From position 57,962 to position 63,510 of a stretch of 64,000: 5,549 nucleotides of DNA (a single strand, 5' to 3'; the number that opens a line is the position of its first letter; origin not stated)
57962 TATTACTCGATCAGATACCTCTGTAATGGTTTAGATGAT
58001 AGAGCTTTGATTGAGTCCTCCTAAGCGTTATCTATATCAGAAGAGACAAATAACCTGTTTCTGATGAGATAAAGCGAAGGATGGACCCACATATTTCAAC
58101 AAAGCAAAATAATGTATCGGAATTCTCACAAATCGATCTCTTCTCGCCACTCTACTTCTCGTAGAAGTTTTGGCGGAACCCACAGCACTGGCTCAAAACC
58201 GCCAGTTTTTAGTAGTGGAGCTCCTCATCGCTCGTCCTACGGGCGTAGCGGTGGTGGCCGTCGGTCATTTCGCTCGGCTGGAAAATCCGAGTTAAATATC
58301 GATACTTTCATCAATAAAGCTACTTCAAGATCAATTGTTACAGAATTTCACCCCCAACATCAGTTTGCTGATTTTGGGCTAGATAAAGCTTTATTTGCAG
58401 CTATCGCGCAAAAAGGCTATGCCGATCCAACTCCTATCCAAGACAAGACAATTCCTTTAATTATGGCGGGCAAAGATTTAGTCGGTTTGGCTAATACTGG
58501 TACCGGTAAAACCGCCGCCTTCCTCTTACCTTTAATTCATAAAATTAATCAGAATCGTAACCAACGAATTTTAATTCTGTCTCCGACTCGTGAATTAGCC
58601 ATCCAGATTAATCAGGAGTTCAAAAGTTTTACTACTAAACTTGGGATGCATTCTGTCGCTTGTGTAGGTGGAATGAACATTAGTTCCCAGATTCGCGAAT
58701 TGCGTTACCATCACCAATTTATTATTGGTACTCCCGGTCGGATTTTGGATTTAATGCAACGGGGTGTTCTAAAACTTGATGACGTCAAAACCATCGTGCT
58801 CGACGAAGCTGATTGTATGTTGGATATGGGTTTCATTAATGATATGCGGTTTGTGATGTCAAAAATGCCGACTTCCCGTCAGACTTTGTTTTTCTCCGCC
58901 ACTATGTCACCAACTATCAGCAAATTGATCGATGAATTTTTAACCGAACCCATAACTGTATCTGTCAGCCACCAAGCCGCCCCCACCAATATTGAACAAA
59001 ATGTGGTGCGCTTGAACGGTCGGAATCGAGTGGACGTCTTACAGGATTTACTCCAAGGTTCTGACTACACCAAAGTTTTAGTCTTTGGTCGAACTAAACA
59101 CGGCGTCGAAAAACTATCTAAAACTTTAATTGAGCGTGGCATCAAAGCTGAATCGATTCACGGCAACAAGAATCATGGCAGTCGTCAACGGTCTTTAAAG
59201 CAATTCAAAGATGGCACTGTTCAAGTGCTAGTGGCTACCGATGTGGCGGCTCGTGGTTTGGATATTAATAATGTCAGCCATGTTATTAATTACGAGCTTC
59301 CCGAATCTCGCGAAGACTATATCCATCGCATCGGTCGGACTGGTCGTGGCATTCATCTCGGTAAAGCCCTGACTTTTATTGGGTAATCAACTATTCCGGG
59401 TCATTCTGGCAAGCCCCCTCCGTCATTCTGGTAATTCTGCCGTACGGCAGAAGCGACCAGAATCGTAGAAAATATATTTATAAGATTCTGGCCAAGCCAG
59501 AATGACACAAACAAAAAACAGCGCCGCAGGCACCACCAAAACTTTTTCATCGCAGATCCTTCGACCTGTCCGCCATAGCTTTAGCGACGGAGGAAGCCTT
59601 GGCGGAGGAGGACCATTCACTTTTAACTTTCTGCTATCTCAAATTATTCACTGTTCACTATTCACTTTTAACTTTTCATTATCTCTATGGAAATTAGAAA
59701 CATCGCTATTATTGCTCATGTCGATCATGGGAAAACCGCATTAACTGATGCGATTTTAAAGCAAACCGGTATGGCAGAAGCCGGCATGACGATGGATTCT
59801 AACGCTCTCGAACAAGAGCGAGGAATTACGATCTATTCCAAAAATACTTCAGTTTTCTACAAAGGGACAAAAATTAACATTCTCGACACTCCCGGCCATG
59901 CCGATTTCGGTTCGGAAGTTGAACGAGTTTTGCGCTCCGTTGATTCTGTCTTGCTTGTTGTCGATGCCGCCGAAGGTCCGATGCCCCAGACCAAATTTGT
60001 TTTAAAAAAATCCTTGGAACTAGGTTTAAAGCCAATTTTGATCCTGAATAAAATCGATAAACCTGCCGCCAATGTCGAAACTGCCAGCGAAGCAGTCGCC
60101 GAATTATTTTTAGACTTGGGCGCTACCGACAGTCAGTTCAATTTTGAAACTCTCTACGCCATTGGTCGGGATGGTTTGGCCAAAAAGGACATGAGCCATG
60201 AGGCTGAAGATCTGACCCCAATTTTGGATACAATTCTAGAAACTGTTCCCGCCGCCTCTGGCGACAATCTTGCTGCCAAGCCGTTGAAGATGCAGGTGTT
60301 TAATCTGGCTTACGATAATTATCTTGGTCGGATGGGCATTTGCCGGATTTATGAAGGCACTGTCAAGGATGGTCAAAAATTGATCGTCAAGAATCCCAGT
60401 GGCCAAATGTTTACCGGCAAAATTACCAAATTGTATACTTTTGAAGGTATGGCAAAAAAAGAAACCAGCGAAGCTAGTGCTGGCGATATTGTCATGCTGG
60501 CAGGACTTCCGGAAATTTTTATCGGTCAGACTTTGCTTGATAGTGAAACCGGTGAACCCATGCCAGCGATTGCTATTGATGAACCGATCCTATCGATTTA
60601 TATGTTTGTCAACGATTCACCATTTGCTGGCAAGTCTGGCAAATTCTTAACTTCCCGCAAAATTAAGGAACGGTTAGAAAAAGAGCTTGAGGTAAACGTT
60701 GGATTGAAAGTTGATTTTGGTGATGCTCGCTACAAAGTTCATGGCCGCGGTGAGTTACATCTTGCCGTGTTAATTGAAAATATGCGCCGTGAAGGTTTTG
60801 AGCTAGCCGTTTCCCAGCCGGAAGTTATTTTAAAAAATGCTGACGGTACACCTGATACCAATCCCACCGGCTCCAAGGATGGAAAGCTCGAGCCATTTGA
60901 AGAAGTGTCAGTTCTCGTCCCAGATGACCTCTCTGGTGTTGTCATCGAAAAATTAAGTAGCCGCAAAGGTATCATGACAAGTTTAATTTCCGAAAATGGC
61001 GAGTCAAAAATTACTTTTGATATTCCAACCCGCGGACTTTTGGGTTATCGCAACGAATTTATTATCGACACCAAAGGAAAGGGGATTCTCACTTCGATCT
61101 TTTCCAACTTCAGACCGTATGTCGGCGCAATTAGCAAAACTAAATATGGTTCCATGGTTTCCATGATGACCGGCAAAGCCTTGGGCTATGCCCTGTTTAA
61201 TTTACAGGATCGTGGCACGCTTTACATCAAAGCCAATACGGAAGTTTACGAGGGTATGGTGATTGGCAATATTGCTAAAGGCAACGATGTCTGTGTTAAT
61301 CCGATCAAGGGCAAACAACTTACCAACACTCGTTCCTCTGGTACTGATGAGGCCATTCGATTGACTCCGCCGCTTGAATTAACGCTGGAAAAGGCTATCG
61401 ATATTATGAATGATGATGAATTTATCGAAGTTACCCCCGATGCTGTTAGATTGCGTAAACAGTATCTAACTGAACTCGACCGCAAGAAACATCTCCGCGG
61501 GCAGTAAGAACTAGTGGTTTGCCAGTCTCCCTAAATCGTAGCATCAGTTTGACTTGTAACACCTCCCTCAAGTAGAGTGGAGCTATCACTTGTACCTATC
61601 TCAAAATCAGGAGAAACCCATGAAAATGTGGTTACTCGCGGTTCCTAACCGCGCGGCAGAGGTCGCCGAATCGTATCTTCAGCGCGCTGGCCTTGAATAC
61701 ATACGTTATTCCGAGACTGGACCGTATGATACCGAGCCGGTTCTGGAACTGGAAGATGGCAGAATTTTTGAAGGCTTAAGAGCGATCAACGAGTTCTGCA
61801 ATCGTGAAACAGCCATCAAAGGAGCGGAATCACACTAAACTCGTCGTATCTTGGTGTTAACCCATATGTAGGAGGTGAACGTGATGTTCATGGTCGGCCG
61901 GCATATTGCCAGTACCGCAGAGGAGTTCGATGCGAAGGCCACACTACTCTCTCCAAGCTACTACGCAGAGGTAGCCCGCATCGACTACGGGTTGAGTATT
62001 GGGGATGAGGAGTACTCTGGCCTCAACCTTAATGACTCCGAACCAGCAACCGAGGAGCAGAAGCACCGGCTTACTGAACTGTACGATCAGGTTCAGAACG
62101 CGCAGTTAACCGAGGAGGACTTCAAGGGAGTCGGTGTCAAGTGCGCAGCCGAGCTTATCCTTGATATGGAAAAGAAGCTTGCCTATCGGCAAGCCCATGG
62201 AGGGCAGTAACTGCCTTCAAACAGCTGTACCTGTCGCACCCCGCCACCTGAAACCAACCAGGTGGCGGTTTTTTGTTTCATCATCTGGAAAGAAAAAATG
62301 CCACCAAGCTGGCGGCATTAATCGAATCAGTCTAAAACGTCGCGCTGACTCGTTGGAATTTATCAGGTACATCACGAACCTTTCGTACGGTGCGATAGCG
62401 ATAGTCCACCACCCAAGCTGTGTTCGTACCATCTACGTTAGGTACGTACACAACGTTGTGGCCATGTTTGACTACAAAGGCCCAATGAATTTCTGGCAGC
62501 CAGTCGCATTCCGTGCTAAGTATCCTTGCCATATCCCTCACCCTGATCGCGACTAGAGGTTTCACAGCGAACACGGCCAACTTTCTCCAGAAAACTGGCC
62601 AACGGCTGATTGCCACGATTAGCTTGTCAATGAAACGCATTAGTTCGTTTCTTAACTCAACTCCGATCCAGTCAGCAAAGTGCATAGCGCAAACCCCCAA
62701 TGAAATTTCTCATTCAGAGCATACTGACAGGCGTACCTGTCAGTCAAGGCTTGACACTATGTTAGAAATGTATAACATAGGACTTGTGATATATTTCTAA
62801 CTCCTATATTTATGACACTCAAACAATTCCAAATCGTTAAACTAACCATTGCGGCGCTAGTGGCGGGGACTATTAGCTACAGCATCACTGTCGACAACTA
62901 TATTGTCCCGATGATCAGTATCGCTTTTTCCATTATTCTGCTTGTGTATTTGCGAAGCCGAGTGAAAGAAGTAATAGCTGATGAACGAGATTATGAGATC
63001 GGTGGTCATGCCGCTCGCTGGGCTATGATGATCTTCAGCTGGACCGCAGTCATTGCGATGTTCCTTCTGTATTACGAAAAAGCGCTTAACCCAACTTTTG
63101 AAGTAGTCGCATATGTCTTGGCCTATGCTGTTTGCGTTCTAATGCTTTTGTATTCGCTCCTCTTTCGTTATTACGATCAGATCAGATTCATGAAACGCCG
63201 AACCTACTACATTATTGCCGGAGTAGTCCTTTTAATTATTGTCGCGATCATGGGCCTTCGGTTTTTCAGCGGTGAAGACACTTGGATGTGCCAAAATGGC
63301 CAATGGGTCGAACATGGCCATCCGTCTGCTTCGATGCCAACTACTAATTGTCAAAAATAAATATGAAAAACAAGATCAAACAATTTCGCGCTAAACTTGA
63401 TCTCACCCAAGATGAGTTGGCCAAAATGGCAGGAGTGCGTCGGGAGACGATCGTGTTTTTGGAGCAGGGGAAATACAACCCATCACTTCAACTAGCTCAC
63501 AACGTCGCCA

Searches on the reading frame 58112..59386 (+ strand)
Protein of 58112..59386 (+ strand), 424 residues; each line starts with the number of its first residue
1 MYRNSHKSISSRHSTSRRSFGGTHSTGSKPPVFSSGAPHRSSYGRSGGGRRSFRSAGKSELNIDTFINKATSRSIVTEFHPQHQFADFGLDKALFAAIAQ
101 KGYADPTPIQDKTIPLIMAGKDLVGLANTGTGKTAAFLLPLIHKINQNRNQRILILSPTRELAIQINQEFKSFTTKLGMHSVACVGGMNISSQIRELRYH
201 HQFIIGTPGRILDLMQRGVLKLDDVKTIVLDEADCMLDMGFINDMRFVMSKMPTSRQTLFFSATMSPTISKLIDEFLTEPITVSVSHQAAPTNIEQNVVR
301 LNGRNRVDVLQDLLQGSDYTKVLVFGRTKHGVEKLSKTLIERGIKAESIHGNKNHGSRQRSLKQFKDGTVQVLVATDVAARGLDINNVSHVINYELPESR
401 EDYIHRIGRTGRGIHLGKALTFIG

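Call 62: find_homologous_proteins(query=window:58112-59386:+, max_evalue=1e-50)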
Query window:58112-59386:+ (424 aa): 8000 proteins with E <= 1e-50 among 8000 candidates; the best 120 are listed.
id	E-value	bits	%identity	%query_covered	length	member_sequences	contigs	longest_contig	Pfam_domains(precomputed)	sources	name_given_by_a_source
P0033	7.7e-279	942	100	100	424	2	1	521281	PF00270.36,PF14617.13,PF00271.38,PF04851.22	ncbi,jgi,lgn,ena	ncbi:MAG: DEAD/DEAH box helicase [Patescibacteria group bacterium]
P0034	5.6e-242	821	88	94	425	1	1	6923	PF00270.36,PF00271.38,PF04851.22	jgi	-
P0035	6.6e-241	817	89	94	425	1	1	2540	PF00270.36,PF00271.38,PF04851.22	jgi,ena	-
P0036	6.4e-240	814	85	100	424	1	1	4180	PF00270.36,PF00271.38,PF04851.22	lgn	-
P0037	6.7e-218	742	79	100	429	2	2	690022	PF00270.36,PF00271.38,PF04851.22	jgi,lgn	jgi:superfamily II DNA/RNA helicase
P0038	1.1e-213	728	77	100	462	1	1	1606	PF00270.36,PF00271.38,PF04851.22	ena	-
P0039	2.0e-202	691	77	95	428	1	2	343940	PF00270.36,PF00271.38,PF04851.22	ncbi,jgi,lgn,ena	ncbi:MAG: DEAD/DEAH box helicase [Patescibacteria group bacterium]|jgi:superfamily II DNA/RNA helica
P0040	5.2e-201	686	75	100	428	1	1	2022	PF00270.36,PF00271.38,PF04851.22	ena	-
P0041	2.2e-194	664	71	100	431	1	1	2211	PF00270.36,PF00271.38,PF04851.22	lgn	-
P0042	3.4e-190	650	74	95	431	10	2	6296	PF00270.36,PF00271.38,PF04851.22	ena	-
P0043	2.4e-185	634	71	91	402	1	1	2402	PF00270.36,PF00271.38,PF04851.22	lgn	-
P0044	6.1e-184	630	70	96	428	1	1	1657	PF00270.36,PF14617.13,PF00271.38,PF04851.22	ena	-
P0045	1.1e-180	619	70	91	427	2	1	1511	PF00270.36,PF00271.38,PF04851.22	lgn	-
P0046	5.4e-180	617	71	92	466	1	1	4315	PF00270.36,PF14617.13,PF00271.38,PF04851.22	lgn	-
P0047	7.4e-180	616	73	87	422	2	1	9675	PF00270.36,PF14617.13,PF00271.38,PF04851.22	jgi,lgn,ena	-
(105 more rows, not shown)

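Call 63: find_encoding_contigs(protein=P0037, flank=10000, max_places=2)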
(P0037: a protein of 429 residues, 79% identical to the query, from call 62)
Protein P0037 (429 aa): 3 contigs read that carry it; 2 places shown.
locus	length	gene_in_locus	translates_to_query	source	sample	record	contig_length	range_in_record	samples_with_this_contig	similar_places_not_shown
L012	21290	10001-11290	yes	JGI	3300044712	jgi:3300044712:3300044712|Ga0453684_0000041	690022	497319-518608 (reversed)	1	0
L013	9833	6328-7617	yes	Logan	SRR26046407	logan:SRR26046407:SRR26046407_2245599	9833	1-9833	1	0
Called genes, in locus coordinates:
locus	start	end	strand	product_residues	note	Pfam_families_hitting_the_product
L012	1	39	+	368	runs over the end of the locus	PF13439:Glyco_transf_4 (weak), PF00534:Glycos_transf_1, PF13692:Glyco_trans_1_4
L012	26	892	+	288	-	PF03808:Glyco_tran_WecG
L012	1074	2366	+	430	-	PF00749:tRNA-synt_1c, PF19269:Anticodon_2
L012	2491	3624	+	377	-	PF13439:Glyco_transf_4, PF13477:Glyco_trans_4_2, PF13579:Glyco_trans_4_4, PF20706:GT4-conflict, PF00534:Glycos_transf_1, PF13692:Glyco_trans_1_4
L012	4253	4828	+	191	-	-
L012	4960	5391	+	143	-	PF00293:NUDIX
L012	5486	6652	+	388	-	PF07690:MFS_1, PF00083:Sugar_tr (faint)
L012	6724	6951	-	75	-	-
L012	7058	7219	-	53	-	-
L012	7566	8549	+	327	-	PF02016:Peptidase_S66, PF17676:Peptidase_S66C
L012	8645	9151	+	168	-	-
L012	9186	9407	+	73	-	-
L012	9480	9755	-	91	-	-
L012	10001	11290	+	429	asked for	PF00270:DEAD, PF04851:ResIII (weak), PF00271:Helicase_C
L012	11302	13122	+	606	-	PF00009:GTP_EFTU, PF01926:MMR_HSR1 (weak), PF22042:EF-G_D2, PF03144:GTP_EFTU_D2, PF00679:EFG_C, PF21018:BipA_C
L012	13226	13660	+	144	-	PF00293:NUDIX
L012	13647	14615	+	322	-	-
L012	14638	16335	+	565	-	PF09972:DUF2207, PF20990:DUF2207_C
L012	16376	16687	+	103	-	PF01741:MscL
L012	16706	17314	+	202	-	PF09335:VTT_dom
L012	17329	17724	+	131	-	PF07883:Cupin_2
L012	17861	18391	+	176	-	-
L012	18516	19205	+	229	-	PF00072:Response_reg, PF00486:Trans_reg_C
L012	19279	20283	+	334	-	PF00512:HisKA, PF02518:HATPase_c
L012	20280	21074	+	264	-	PF13175:AAA_15 (faint), PF00005:ABC_tran, PF13304:AAA_21 (weak)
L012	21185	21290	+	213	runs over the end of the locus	PF01061:ABC2_membrane, PF12698:ABC2_membrane_3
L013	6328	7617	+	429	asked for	PF00270:DEAD, PF04851:ResIII (weak), PF00271:Helicase_C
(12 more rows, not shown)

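Call 64: find_encoding_contigs(protein=P0039, flank=10000, max_places=2)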
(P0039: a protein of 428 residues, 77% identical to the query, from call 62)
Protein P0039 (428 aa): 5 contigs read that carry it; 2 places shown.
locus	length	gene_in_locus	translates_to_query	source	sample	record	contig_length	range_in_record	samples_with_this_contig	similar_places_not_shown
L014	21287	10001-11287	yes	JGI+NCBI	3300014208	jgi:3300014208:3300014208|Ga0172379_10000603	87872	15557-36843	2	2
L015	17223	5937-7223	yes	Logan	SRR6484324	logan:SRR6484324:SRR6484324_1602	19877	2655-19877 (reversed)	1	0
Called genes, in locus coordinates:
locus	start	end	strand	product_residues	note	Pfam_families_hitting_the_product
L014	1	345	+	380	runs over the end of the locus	PF16289:PIN_12, PF18476:PIN_8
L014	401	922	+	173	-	-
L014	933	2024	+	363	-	-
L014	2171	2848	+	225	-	-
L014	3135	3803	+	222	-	-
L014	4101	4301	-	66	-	-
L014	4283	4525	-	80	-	PF22296:bAvd (weak)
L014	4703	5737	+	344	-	PF00078:RVT_1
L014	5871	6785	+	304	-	PF13365:Trypsin_2 (weak)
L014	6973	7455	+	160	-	-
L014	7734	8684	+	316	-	PF00389:2-Hacid_dh, PF02826:2-Hacid_dh_C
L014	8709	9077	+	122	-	-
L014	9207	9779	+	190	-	-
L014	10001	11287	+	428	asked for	PF04851:ResIII (weak), PF00270:DEAD, PF00271:Helicase_C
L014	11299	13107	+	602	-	PF00009:GTP_EFTU, PF22042:EF-G_D2, PF03144:GTP_EFTU_D2, PF00679:EFG_C, PF21018:BipA_C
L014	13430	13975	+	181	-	PF09946:DUF2178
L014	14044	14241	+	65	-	PF12844:HTH_19, PF13560:HTH_31 (weak), PF01381:HTH_3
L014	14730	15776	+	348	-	-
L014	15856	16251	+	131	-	PF07883:Cupin_2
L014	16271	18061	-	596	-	-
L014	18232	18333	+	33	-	-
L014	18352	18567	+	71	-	-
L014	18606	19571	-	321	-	PF03734:YkuD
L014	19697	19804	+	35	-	-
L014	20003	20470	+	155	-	-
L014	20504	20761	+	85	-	-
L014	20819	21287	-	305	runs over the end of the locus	PF23598:LRR_14, PF23952:LRR_EndoS (faint), PF25013:LRR_Zer-1 (faint), PF23211:LRR_LRWD1 (weak), PF12799:LRR_4 (weak), PF13855:LRR_8 (weak)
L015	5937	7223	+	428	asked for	PF04851:ResIII (weak), PF00270:DEAD, PF00271:Helicase_C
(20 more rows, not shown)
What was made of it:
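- Relative L014 has retroelement genes in the equivalent interval (call 64).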

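Call 65: find_encoding_contigs(protein=P0034, flank=10000, max_places=2)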
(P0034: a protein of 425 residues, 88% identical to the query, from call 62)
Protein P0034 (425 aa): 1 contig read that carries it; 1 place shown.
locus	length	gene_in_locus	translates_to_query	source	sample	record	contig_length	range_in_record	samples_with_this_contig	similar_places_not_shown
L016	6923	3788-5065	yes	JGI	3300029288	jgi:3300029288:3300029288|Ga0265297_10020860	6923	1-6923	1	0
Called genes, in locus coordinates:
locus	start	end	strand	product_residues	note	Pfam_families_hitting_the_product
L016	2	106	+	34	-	?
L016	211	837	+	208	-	PF21176:RecR_HhH, PF02132:RecR_ZnF (weak), PF01751:Toprim, PF13662:Toprim_4, PF21175:RecR_C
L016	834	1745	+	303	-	PF00892:EamA, PF03151:TPT (weak), PF08627:CRT-like (weak), PF00892:EamA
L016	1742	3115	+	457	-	PF01921:tRNA-synt_1f (faint), PF01406:tRNA-synt_1e, PF09334:tRNA-synt_1g (faint), PF09190:DALR_2 (faint)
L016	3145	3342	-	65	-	PF18893:DUF5652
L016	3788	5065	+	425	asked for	PF00270:DEAD, PF04851:ResIII (weak), PF00271:Helicase_C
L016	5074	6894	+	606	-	PF00009:GTP_EFTU, PF01926:MMR_HSR1 (weak), PF22042:EF-G_D2, PF03144:GTP_EFTU_D2, PF00679:EFG_C, PF21018:BipA_C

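Call 71: search_protein_families(library=pfam, proteins=[L012:4253-4828:+, L014:5871-6785:+, L014:6973-7455:+], max_evalue=0.01)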
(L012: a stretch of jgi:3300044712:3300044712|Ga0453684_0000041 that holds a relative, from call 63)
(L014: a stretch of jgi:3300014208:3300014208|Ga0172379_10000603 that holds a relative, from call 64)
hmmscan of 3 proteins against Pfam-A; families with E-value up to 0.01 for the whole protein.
L012:4253-4828:+ (191 aa): 0 families

L014:5871-6785:+ (304 aa): 1 family
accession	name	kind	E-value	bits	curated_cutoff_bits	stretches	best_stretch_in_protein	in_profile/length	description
PF13365.12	Trypsin_2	-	2.2e-07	32.1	27.6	1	30-211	1-135/144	Trypsin-like peptidase domain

L014:6973-7455:+ (160 aa): 0 families

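Call 85: find_encoding_contigs(protein=P0033, flank=10000, max_places=3)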
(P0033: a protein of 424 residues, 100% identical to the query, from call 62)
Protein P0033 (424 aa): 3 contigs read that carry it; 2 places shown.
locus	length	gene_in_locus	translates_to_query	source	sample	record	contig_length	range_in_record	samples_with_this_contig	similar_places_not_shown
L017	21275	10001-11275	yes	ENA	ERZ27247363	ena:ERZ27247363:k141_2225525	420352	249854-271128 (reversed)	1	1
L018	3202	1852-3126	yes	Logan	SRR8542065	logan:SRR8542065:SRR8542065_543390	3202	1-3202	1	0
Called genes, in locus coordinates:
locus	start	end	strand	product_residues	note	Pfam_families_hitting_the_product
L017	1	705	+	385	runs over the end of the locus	PF13439:Glyco_transf_4 (weak), PF00534:Glycos_transf_1, PF13692:Glyco_trans_1_4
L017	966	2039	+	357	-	PF03808:Glyco_tran_WecG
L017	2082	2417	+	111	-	-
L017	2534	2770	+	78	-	-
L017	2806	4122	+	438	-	PF00749:tRNA-synt_1c, PF19269:Anticodon_2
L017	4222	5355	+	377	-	PF13439:Glyco_transf_4, PF13477:Glyco_trans_4_2 (weak), PF13579:Glyco_trans_4_4, PF20706:GT4-conflict, PF00534:Glycos_transf_1, PF13692:Glyco_trans_1_4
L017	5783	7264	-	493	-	-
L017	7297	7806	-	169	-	-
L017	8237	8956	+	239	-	PF00089:Trypsin, PF13365:Trypsin_2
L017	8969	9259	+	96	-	PF21784:Bflower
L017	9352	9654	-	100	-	-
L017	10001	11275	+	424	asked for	PF00270:DEAD, PF04851:ResIII (weak), PF14617:CMS1 (weak), PF00271:Helicase_C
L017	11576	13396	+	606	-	PF00009:GTP_EFTU, PF01926:MMR_HSR1 (weak), PF22042:EF-G_D2, PF03144:GTP_EFTU_D2, PF00679:EFG_C, PF21018:BipA_C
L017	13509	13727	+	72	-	-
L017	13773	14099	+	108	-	-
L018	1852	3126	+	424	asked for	PF00270:DEAD, PF04851:ResIII (weak), PF14617:CMS1 (weak), PF00271:Helicase_C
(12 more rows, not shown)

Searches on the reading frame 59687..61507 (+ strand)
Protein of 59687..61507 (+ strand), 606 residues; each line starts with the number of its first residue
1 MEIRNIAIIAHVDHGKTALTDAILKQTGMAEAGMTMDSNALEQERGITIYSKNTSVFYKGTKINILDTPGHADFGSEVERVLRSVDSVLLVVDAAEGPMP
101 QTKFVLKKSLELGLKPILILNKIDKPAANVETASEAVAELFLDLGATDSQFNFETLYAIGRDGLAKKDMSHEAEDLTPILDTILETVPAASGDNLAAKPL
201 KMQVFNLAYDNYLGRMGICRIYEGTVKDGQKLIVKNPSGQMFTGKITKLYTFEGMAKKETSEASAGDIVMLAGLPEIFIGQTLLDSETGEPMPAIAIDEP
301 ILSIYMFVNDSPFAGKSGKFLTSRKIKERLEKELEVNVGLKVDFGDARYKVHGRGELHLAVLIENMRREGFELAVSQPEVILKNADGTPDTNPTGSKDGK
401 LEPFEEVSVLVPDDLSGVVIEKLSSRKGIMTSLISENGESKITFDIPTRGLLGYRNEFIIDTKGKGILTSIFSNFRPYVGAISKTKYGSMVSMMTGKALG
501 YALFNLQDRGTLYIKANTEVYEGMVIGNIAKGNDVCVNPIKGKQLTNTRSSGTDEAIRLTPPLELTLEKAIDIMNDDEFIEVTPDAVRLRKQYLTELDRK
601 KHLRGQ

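Call 57: search_protein_families(library=pfam, proteins=[window:59687-61507:+], max_evalue=0.00001)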
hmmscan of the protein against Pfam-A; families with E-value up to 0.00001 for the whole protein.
window:59687-61507:+ (606 aa): 6 families
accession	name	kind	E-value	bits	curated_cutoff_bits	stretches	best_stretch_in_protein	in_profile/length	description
PF00009.33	GTP_EFTU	-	5.4e-49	166.8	26.5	1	2-187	2-186/188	Elongation factor Tu GTP binding domain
PF21018.2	BipA_C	-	6.3e-42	142.2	23.8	1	488-595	2-109/110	TypA/BipA C-terminal domain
PF00679.30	EFG_C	-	2.5e-18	66.3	27.9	1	401-483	3-86/89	Elongation factor G C-terminus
PF03144.31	GTP_EFTU_D2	-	6.1e-11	43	30.3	1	214-283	1-72/73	Elongation factor Tu domain 2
PF22042.2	EF-G_D2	-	6.7e-10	39.4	27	1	200-284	2-82/84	Elongation factor G domain 2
PF01926.29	MMR_HSR1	-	3.5e-06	27.5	21.9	1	6-122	2-113/113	50S ribosome-binding GTPase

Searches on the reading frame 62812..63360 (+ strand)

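Call 71: search_protein_families(library=pfam, proteins=[window:62812-63360:+], max_evalue=0.01)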
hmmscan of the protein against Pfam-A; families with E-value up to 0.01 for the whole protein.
window:62812-63360:+ (182 aa): 1 family
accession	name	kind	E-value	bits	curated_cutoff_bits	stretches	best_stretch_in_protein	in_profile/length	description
PF09946.14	DUF2178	-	5.3e-14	52.6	22.8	1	13-114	3-104/104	Predicted membrane protein (DUF2178)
